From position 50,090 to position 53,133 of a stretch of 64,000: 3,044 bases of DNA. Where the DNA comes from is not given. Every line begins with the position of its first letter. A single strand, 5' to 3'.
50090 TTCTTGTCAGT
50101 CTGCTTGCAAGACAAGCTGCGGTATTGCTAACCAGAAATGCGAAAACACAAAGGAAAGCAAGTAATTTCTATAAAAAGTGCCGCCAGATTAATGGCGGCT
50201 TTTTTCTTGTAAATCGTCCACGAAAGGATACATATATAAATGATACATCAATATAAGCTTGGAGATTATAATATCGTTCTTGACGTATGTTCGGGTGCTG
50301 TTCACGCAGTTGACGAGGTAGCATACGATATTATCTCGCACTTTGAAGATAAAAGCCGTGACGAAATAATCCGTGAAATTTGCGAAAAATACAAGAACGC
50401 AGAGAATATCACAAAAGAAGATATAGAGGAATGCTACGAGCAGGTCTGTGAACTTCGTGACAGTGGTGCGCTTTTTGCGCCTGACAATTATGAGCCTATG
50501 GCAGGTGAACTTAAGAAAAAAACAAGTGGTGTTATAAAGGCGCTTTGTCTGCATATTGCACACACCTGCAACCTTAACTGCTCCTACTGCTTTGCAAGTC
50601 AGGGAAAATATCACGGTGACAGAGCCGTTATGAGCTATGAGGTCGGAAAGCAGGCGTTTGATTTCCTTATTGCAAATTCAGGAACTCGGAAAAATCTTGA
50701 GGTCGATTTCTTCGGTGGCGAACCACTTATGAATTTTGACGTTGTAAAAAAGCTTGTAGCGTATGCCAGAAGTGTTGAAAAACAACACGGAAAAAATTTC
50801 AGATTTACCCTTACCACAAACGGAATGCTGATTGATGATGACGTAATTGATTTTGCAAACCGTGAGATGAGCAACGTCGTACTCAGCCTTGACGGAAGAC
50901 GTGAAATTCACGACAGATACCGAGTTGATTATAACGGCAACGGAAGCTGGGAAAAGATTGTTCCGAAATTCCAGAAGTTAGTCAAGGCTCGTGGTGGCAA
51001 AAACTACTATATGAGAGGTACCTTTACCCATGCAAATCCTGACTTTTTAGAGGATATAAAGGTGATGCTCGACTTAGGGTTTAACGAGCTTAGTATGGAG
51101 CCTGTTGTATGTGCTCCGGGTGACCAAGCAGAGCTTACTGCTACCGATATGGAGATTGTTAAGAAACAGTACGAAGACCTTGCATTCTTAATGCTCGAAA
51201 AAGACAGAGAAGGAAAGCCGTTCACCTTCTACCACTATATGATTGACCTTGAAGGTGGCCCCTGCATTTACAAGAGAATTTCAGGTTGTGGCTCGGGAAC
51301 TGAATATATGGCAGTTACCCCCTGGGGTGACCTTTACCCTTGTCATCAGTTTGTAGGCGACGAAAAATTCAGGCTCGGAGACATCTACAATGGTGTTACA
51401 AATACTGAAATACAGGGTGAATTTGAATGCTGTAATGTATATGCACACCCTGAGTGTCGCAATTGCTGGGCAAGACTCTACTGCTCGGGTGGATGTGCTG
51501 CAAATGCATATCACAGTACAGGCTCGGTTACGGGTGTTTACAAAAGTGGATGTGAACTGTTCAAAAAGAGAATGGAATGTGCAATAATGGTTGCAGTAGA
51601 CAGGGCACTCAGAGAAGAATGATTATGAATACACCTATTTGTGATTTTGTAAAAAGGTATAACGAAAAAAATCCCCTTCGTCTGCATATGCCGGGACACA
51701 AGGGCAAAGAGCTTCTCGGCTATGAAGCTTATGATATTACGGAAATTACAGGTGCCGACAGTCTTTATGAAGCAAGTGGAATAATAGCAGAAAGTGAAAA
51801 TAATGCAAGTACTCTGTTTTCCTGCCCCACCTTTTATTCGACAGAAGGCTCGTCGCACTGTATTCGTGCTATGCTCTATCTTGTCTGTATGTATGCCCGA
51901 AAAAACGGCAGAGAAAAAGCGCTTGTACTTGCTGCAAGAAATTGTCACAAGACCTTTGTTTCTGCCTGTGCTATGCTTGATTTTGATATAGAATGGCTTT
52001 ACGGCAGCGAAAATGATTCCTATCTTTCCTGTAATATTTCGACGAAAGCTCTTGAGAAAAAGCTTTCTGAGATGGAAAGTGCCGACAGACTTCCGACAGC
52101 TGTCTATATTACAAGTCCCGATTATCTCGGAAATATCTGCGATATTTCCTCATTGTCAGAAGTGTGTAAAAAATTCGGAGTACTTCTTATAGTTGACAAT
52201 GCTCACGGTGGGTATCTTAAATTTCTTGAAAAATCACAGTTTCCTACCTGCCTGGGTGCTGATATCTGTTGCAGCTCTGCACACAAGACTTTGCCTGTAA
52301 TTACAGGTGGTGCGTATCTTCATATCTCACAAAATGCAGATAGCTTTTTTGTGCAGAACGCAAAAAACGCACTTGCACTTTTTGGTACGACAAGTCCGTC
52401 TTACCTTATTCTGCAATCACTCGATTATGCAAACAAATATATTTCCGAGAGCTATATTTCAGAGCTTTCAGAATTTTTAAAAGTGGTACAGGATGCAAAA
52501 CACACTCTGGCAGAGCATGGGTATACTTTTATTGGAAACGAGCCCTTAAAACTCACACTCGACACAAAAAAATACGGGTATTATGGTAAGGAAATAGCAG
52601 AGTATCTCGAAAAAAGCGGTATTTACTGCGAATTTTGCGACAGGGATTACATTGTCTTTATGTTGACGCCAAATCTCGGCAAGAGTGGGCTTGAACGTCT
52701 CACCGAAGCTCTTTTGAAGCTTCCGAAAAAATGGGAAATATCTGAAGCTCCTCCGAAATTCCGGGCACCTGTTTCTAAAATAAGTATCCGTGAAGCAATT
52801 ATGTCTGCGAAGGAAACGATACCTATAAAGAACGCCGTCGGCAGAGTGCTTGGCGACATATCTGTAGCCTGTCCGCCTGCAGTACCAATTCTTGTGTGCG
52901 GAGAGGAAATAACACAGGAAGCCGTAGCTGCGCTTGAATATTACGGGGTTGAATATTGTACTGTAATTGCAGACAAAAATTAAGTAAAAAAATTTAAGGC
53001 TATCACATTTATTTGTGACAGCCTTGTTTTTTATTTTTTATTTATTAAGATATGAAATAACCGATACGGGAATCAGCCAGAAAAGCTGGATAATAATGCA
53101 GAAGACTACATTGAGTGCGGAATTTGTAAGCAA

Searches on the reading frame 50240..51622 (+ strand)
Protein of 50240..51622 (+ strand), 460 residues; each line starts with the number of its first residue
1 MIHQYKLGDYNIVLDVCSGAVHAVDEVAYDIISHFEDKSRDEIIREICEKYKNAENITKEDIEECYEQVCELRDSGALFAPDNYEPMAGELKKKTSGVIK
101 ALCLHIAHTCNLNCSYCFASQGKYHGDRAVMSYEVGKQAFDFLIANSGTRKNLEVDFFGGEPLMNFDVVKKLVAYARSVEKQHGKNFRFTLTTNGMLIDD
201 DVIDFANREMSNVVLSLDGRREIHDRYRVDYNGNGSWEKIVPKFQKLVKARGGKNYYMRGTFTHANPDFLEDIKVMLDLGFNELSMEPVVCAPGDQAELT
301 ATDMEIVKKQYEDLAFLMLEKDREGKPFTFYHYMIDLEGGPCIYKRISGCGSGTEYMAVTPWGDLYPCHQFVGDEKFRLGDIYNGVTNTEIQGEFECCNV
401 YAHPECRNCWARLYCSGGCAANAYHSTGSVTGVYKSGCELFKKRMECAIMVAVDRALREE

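Call 68: search_protein_families(library=pfam, proteins=[window:50240-51622:+], max_evalue=0.00001)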
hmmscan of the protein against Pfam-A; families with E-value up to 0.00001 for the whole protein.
window:50240-51622:+ (460 aa): 2 families
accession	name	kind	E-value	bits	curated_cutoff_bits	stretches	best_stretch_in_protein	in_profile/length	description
PF04055.27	Radical_SAM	-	3.6e-16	60.2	29.5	1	107-251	4-140/166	Radical SAM superfamily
PF13353.11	Fer4_12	-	5.9e-11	43.3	22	1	103-222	8-118/137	4Fe-4S single cluster domain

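Call 84: search_protein_families(library=ncbifam, proteins=[window:50240-51622:+], max_evalue=1e-10)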
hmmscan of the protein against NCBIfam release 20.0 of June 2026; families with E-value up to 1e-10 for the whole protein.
window:50240-51622:+ (460 aa): 44 families (the best 25 are shown)
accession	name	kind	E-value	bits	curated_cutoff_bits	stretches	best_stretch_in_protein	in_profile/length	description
TIGR03974.1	rSAM_six_Cys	equivalog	3e-225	748.2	425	1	2-453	1-450/451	thioether cross-link-forming SCIFF peptide maturase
NF040492.1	not_ScfB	exception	7.7e-169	562.3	855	1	2-451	4-447/450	ScfB-related radical SAM/SPASM orphan maturase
NF047865.1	rSAM_PapB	equivalog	1.5e-80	270.9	340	1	99-431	2-328/330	PapB family radical SAM/SPASM ranthipeptide maturase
TIGR04064.1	rSAM_nif11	equivalog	4.4e-79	266.3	518.7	1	18-453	20-434/459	nif11-like peptide radical SAM maturase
TIGR03906.1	quino_hemo_SAM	equivalog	2.5e-76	257.2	453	1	2-450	3-445/467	quinohemoprotein amine dehydrogenase maturation protein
TIGR04068.1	rSAM_ocin_clost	equivalog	1.2e-50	172.8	500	1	35-249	13-234/462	Cys-rich peptide radical SAM maturase CcpM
TIGR03978.1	rSAM_paired_1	equivalog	1.5e-37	129.4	370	1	86-433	66-430/466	His-Xaa-Ser system radical SAM maturase HxsB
NF035951.1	rSAM_RumMC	equivalog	2e-36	125.7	720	1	12-254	27-266/510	RumMC family radical SAM sactipeptide maturase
TIGR04280.1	geopep_mat_rSAM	hypoth_equivalog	1.2e-33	116.8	400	1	104-256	88-242/428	geopeptide radical SAM maturase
TIGR04163.1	rSAM_cobopep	equivalog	2.4e-32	112.2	375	1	99-454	63-421/428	peptide-modifying radical SAM enzyme CbpB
NF038170.1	lachnocin_rSAM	equivalog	1.3e-31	110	550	1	86-416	62-392/440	lachnocin radical SAM maturase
NF041298.1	rSAM_mat_DynA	equivalog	2.7e-31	108.9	450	1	107-431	8-333/356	dynobactin maturation radical SAM/SPASM protein DynA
TIGR04115.1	rSAM_Cxxx_rpt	equivalog_domain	4.5e-31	108.6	350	1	100-445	2-353/359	radical SAM peptide maturase, CXXX-repeat target family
TIGR03942.1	sulfatase_rSAM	equivalog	3e-30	105.5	349.45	1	106-441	7-346/363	anaerobic sulfatase maturase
TIGR04463.1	rSAM_vs_C_rich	equivalog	2.4e-29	102.4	525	1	100-427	80-402/438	TIGR04463 family radical SAM/SPASM RiPP maturase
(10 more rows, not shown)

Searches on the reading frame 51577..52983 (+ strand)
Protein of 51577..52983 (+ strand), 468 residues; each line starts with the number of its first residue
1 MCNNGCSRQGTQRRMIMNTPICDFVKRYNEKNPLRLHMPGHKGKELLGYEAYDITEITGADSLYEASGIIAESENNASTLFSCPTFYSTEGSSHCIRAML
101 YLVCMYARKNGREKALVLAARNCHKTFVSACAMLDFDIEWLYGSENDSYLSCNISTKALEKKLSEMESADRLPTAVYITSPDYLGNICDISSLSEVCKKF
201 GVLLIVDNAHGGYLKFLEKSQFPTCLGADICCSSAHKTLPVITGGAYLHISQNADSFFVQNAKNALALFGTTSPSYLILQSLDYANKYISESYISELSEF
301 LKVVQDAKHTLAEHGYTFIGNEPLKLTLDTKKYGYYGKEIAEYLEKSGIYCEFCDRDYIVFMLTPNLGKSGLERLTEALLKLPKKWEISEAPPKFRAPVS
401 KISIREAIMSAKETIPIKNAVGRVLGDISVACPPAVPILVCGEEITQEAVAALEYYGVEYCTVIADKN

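Call 68: search_protein_families(library=pfam, proteins=[window:51577-52983:+], max_evalue=0.00001)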
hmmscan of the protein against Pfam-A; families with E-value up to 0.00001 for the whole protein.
window:51577-52983:+ (468 aa): 2 families
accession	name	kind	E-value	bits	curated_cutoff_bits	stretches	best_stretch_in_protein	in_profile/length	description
PF01276.26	OKR_DC_1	-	3.9e-35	121.8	27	1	20-311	2-314/417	Orn/Lys/Arg decarboxylase, major domain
PF03711.20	OKR_DC_1_C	-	6.7e-06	26.9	24.2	0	405-455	56-106/132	Orn/Lys/Arg decarboxylase, C-terminal domain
